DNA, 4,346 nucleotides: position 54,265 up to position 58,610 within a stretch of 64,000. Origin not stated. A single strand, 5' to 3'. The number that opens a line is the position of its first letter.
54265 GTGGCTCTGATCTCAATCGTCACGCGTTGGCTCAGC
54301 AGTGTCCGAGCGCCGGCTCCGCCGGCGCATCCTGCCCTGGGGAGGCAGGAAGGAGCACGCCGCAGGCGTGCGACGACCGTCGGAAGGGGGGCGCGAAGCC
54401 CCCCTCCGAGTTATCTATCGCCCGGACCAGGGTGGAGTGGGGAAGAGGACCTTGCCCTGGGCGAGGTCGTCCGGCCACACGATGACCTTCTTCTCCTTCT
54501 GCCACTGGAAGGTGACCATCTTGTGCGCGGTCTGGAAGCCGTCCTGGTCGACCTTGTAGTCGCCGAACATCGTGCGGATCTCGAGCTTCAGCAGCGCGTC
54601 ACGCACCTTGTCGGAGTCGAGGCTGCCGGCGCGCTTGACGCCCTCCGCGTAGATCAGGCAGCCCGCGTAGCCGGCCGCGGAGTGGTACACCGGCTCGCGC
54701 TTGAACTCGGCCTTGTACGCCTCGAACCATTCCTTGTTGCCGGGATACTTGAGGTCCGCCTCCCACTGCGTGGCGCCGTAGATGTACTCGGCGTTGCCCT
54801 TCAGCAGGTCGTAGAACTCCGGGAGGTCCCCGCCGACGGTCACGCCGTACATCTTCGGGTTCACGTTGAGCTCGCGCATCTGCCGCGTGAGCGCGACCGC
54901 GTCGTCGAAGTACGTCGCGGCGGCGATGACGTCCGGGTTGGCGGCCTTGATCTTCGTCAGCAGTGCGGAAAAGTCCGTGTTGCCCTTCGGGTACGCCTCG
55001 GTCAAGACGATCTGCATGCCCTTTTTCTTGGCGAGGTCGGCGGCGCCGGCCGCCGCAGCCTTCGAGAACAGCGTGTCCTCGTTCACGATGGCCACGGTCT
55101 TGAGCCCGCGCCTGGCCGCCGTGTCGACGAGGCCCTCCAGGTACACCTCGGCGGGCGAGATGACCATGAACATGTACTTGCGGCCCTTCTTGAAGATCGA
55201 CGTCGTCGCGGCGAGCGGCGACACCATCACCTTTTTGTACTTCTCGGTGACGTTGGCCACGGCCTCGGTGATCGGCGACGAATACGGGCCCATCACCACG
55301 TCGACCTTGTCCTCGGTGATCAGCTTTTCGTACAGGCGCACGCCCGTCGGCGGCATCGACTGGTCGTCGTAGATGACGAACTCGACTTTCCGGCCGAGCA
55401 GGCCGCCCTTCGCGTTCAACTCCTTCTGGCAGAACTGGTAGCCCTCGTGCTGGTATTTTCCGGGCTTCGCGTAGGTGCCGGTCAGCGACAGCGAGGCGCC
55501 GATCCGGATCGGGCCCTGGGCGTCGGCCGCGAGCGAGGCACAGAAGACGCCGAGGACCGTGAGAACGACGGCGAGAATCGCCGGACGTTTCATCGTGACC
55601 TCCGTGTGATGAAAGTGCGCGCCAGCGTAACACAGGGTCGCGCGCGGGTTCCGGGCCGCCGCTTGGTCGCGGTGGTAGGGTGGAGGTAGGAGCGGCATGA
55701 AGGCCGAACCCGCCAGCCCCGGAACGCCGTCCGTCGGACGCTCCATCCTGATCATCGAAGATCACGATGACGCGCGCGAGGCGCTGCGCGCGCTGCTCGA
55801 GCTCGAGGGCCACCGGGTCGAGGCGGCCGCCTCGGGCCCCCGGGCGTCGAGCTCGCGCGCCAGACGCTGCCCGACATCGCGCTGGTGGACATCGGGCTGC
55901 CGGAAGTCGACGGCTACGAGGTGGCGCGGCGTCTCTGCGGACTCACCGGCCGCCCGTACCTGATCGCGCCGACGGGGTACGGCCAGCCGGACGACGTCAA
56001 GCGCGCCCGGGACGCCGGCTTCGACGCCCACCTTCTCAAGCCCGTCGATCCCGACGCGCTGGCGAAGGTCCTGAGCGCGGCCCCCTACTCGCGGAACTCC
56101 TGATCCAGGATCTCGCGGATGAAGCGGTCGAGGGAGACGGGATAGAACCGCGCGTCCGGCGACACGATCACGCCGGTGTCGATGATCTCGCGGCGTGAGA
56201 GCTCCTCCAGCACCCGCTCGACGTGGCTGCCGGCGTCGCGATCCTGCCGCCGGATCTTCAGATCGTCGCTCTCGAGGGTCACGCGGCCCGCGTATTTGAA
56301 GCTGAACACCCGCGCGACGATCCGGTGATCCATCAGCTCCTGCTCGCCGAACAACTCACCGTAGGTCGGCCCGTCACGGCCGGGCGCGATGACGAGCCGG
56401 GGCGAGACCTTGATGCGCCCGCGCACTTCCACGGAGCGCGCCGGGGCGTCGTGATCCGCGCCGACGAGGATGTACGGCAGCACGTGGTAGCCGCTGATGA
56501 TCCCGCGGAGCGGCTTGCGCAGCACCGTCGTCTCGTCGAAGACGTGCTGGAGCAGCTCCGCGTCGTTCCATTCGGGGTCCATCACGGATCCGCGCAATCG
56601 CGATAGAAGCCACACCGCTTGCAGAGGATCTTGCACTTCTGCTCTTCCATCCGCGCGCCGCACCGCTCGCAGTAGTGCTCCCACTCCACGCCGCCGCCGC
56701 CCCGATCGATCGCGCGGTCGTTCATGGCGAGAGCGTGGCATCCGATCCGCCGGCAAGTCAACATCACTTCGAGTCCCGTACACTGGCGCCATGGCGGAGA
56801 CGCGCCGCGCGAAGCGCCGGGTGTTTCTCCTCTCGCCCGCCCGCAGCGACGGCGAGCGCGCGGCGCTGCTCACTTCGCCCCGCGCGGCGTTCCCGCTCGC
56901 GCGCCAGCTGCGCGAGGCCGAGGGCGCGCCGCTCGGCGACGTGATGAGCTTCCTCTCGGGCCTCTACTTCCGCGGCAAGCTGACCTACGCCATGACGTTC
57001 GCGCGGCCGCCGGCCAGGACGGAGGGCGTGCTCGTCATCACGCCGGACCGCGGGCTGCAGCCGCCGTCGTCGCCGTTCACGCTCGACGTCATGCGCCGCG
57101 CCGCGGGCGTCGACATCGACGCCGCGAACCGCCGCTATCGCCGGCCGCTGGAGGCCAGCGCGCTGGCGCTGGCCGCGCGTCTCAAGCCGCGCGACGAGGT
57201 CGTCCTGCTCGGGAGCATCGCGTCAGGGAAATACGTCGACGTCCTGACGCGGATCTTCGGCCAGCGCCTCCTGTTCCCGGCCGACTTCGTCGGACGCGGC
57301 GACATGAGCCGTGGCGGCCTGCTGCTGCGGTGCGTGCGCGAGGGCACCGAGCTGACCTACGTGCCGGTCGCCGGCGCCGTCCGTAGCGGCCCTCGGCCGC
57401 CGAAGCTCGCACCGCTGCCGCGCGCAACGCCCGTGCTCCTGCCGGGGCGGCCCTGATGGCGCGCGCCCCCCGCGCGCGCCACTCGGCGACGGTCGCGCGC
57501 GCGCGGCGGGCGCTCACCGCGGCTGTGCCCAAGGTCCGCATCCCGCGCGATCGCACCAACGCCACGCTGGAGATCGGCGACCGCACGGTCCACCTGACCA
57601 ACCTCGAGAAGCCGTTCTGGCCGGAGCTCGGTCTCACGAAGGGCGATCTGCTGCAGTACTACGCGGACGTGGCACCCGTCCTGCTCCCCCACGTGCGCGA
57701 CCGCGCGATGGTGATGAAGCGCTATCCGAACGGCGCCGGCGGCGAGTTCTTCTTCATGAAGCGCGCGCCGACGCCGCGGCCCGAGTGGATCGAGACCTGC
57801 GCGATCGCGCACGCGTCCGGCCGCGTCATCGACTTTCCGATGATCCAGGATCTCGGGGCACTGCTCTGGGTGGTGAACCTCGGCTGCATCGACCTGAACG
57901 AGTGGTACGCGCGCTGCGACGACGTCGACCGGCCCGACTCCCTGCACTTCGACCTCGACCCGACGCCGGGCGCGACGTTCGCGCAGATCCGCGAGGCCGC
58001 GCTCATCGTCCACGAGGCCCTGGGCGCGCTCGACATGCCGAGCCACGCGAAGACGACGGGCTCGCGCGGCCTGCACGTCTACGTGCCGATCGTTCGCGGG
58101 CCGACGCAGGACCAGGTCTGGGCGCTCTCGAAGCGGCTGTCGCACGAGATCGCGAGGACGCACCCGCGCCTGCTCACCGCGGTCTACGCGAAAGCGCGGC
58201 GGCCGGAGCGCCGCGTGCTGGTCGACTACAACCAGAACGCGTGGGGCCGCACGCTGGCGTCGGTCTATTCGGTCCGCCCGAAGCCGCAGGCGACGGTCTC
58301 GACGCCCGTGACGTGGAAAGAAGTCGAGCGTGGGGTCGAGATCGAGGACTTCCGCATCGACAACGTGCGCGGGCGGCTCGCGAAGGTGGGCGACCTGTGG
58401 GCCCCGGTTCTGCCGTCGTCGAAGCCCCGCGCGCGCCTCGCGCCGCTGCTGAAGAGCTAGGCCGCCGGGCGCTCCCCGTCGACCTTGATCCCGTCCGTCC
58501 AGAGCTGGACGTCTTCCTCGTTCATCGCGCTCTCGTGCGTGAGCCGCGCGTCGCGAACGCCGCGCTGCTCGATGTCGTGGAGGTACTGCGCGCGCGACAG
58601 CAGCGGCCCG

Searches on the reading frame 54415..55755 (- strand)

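Call 50: search_protein_families(library=pfam, proteins=[window:54415-55755:-], max_evalue=0.00001)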
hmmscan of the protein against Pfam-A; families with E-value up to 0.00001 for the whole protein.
window:54415-55755:- (446 aa): 3 families
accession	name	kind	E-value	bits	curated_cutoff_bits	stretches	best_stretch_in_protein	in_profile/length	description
PF13458.12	Peripla_BP_6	-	3.4e-78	264.2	31.7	1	82-421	1-341/343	Periplasmic binding protein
PF13433.12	Peripla_BP_5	-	2.7e-34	119.3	27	1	83-412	1-330/363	Periplasmic binding protein domain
PF01094.35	ANF_receptor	-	4.9e-20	72.3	25.4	1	109-419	9-351/353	Receptor family ligand binding region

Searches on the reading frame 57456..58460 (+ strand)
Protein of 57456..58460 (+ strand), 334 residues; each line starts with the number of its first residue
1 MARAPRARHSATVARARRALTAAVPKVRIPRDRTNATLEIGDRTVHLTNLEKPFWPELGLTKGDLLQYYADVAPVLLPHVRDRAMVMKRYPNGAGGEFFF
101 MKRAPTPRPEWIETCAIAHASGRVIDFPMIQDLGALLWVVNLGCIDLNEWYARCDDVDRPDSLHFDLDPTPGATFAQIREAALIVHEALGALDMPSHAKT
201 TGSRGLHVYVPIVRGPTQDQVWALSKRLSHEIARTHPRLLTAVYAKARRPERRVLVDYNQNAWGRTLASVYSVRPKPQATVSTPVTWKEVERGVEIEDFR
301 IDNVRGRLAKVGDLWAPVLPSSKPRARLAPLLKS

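Call 52: search_protein_families(library=pfam, proteins=[window:57456-58460:+], max_evalue=0.00001)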
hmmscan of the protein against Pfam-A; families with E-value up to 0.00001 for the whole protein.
window:57456-58460:+ (334 aa): 2 families
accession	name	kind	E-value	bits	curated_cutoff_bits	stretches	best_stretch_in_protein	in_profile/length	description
PF21686.3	LigD_Prim-Pol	-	2.8e-85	286.4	27.4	1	61-315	1-254/254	LigD, primase-polymerase domain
PF01896.25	DNA_primase_S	-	2.9e-06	28.2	26.8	1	165-287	1-163/163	DNA primase small subunit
